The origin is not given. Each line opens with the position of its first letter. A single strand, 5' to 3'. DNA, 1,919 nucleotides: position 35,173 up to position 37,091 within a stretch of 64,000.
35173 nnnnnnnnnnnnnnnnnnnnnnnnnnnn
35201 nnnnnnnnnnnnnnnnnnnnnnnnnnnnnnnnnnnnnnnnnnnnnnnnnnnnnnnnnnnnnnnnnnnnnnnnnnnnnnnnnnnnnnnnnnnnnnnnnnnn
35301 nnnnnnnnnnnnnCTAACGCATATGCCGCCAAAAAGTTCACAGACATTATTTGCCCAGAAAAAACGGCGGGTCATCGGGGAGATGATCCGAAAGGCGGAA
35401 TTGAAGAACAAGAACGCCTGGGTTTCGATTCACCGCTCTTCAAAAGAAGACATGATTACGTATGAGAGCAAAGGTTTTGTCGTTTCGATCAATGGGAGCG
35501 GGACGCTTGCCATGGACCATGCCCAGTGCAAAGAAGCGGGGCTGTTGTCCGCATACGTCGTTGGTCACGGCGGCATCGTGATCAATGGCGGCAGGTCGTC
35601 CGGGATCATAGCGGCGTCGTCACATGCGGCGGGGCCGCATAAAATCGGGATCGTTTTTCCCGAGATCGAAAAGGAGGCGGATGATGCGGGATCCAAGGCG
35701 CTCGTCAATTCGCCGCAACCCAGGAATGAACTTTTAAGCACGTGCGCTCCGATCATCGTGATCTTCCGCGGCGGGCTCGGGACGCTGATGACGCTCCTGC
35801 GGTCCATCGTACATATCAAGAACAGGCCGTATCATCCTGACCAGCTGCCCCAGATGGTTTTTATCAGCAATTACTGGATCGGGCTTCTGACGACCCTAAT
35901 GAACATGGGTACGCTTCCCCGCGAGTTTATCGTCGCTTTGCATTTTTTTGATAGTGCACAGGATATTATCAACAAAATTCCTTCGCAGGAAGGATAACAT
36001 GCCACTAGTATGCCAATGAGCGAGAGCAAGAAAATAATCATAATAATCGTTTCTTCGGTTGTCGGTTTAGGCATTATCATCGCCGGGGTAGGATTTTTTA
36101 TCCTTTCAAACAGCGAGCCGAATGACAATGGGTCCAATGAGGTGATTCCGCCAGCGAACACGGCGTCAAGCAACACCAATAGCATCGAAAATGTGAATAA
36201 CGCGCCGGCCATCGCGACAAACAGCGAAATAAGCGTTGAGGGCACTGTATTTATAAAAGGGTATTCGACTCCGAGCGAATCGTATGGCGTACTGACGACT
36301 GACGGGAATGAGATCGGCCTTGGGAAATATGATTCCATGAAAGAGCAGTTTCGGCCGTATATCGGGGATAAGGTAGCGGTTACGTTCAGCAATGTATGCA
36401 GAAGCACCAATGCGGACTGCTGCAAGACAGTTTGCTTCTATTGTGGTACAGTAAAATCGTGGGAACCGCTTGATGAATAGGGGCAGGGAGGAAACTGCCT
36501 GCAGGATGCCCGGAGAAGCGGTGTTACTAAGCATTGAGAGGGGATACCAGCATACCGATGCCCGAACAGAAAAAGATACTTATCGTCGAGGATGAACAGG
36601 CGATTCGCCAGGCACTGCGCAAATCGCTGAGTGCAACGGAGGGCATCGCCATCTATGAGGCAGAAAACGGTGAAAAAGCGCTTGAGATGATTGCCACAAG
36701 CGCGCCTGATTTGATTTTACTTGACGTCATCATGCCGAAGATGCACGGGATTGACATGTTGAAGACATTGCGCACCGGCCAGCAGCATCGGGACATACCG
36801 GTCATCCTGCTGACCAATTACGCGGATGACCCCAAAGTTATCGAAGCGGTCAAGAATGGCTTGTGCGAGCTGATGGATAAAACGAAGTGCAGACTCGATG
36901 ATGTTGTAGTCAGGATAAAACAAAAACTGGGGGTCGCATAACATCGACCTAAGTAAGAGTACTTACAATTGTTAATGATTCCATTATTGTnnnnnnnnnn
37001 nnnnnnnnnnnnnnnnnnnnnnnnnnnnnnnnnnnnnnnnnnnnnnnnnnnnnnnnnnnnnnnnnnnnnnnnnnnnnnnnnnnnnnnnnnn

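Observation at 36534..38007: Tandem array of three paralogous stand-alone receiver domains interleaved with an orphan 75-aa HisKA (DHp) fragment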

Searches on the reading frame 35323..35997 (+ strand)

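Call 3: search_protein_families(library=pfam, proteins=[window:35323-35997:+], max_evalue=1)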
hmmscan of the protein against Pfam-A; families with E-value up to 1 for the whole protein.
window:35323-35997:+ (224 aa): 2 families
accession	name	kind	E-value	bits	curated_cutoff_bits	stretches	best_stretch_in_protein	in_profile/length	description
PF03641.19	Lysine_decarbox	-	4e-07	30.7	27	1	95-219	3-131/131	Possible lysine decarboxylase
PF18306.6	LDcluster4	-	2.3e-05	24.5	26.3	1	53-157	3-109/151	SLOG cluster4 family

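Call 4: search_protein_families(library=ncbifam, proteins=[window:35323-35997:+], max_evalue=1)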
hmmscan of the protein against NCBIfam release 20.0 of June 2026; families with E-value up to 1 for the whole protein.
window:35323-35997:+ (224 aa): 1 family
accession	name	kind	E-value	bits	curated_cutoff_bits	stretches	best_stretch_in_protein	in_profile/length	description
TIGR00730.1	TIGR00730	subfamily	1e-05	25.4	96.35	1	54-219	3-175/178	TIGR00730 family Rossman fold protein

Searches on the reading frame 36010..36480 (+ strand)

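Call 3: search_protein_families(library=pfam, proteins=[window:36010-36480:+], max_evalue=1)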
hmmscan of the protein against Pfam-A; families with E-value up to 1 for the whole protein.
window:36010-36480:+ (156 aa): 1 family
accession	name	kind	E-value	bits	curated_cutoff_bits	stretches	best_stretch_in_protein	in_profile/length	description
PF23707.1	P116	-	0.26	9.5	27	1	8-73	3-66/1041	P116-like protein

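Call 4: search_protein_families(library=ncbifam, proteins=[window:36010-36480:+], max_evalue=1)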
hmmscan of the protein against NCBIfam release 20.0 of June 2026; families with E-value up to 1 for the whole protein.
window:36010-36480:+ (156 aa): 4 families
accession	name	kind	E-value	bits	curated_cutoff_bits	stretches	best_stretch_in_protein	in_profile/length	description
NF004285.1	PRK05696.1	equivalog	0.0023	17.7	179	1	6-51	17-54/171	flagellar basal body-associated protein FliL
NF006283.1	PRK08455.1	equivalog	0.0077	15.9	187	1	5-55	15-65/182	flagellar basal body-associated protein FliL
TIGR04370.1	glyco_rpt_poly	subfamily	0.059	12.4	40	1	7-70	207-268/396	oligosaccharide repeat unit polymerase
NF009420.1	PRK12785.1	equivalog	0.12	12.1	197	1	5-47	16-57/161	flagellar basal body-associated protein FliL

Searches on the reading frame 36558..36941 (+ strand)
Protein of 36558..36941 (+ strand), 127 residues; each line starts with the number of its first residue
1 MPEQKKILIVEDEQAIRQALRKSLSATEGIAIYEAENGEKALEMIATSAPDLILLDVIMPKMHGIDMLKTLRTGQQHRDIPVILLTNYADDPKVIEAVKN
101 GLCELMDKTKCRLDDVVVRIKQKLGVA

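Call 3: search_protein_families(library=pfam, proteins=[window:36558-36941:+], max_evalue=1)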
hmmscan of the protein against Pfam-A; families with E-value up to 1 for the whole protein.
window:36558-36941:+ (127 aa): 1 family
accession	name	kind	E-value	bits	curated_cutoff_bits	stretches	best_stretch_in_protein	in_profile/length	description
PF00072.30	Response_reg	-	5e-25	88.3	30.2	1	7-109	1-100/111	Response regulator receiver domain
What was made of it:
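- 36558..36941 (+): REC-A (REC1), 127-aa single-domain receiver. Paralog of REC-B (51% identity). Phospho-acceptor D56 (36723-36725). Beta5 switch position is Leu (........). Pfam PF00072 88.3 bits (call 3).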

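Call 4: search_protein_families(library=ncbifam, proteins=[window:36558-36941:+], max_evalue=1)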
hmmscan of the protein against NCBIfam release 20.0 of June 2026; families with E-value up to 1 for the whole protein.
window:36558-36941:+ (127 aa): 109 families (the best 25 are shown)
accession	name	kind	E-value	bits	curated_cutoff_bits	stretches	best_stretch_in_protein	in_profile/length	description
NF008469.0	PRK11361.1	equivalog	5.8e-22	78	714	1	3-108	3-105/461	acetoacetate metabolism transcriptional regulator AtoC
TIGR02154.1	PhoB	equivalog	3.1e-21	75.7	296.2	1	4-121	2-117/226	phosphate regulon transcriptional regulator PhoB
NF007969.0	PRK10693.1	equivalog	1.9e-18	66.6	329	1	4-101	7-101/337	two-component system response regulator RssB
NF045944.1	ResRegRpaBCyano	equivalog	8.4e-18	64.6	330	1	8-106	1-95/229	response regulator transcription factor RpaB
NF009206.0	PRK12555.1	subfamily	1.1e-17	64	342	1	6-112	2-108/340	chemotaxis-specific protein-glutamate methyltransferase CheB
NF053854.1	RespRegPhoBBctds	equivalog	1.4e-17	63.8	270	1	7-122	1-113/225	two-component system response regulator PhoB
NF007820.0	PRK10529.1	equivalog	1.5e-17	63.7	325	1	5-108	2-101/225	two-component system response regulator KdpE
NF007135.0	PRK09581.1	equivalog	1.9e-17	63.2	474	1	6-108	4-105/457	PleD family two-component system response regulator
NF001965.0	PRK00742.1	subfamily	2.2e-17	63.3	293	1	5-123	4-122/357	chemotaxis-specific protein-glutamate methyltransferase CheB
NF040689.1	MtrAB_MtrA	equivalog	4e-17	62.3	300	1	7-124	1-113/219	MtrAB system response regulator MtrA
NF006900.1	PRK09390.1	equivalog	6.7e-17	61.7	255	1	1-109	1-106/203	response regulator FixJ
NF007935.0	PRK10651.1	equivalog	8.2e-17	61.1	250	1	3-102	5-103/216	two-component system response regulator NarL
NF047793.1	ResRegPgtA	equivalog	9.6e-17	60.9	650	1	3-108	4-106/414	two-component system response regulator PgtA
NF008199.0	PRK10955.1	equivalog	1.1e-16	61.5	341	1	5-109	2-101/232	envelope stress response regulator transcription factor CpxR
TIGR01818.1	ntrC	equivalog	1.5e-16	60.2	558.6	1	7-118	1-108/463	nitrogen regulation protein NR(I)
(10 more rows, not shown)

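Call 68: list_cluster_members(proteins=[P0001, window:36558-36941:+, window:37252-37629:+, window:37654-38007:+])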
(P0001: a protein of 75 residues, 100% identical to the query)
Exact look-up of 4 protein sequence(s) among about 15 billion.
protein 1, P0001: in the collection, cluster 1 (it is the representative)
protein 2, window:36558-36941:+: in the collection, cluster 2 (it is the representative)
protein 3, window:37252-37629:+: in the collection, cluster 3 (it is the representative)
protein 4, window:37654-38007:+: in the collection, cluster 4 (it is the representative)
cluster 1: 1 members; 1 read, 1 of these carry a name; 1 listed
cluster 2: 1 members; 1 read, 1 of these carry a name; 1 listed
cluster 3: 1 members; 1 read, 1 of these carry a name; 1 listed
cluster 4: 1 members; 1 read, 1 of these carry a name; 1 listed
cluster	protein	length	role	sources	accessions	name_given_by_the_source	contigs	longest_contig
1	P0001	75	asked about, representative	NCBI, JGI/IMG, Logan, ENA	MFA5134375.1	MAG: histidine kinase dimerization/phospho-acceptor domain-containing protein ...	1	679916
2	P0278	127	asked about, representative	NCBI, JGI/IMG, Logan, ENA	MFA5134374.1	MAG: response regulator [Patescibacteria group bacterium]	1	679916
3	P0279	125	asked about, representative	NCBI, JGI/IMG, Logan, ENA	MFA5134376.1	MAG: response regulator [Patescibacteria group bacterium]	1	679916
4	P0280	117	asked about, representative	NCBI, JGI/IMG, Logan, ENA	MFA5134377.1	MAG: response regulator [Patescibacteria group bacterium]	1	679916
